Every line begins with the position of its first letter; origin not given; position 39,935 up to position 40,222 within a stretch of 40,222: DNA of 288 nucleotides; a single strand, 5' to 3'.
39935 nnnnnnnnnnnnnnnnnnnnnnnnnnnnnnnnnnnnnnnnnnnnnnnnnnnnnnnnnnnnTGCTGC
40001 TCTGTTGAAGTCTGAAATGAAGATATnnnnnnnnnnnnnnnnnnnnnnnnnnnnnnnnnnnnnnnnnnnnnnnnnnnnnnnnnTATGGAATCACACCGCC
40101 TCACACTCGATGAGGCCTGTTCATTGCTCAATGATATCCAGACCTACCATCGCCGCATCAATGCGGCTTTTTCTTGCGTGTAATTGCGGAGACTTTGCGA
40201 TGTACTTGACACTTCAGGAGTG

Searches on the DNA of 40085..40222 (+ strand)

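Call 78: search_dna_similar(query=window:40085-40222:+, collection=phages, mode=near, max_rows=8)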
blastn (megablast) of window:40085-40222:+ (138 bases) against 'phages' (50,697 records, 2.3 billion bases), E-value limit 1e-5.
Records with a match: 78; places in all: 78; records where one place covers at least 80% of the query: 21.
Best place of each record, by identity: >=99% 9; 95-99% 57; 90-95% 11; 80-90% 1.
By first word of the organism name: Escherichia 51; Enterobacteria 14; Stx1a-converting 6; Lambdavirus 3; Phage 1; Campylobacter 1; Salmonella 1; Wanchaivirus 1.
By host as written in the record: Escherichia coli 35; - 18; Escherichia coli str. K-12 substr. MG1655 7; Escherichia sp. 3; Escherichia coli K-12 2; Escherichia coli BL21(DE3) 2; Escherichia coli MC1000 2; Shigella flexneri serotype 7a 2; and 7 more.
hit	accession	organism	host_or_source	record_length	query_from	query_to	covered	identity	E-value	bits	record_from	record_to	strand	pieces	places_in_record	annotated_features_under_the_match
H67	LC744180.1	Stx1a-converting phage Stx1a_EH2115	-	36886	1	138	100%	97.8%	2e-61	239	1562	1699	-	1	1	record has no annotation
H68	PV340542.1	Escherichia phage mEp506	Escherichia coli str. K-12 substr. ...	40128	1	138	100%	97.8%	2e-61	239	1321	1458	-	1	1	excisionase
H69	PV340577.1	Escherichia phage PhiR70_1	Escherichia coli C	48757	1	138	100%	95.7%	8e-56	220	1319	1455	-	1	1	excisionase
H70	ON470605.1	Escherichia phage vB_EcoP-720R6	Escherichia coli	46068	1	138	100%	94.2%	2e-52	209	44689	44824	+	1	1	excisionase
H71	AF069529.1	Escherichia phage HK97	-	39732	12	138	92%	100.0%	3e-60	235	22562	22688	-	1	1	xis: excisionase | 37: terminator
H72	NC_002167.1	Escherichia phage HK97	Escherichia coli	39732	12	138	92%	100.0%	3e-60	235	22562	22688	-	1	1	xis: excisionase | terminator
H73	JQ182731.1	Enterobacteria phage mEp235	Escherichia coli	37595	13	138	91%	100.0%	1e-59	233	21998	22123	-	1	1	excisionase | lambda cII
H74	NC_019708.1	Enterobacteria phage mEp235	Escherichia coli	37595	13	138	91%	100.0%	1e-59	233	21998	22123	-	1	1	excisionase | lambda cII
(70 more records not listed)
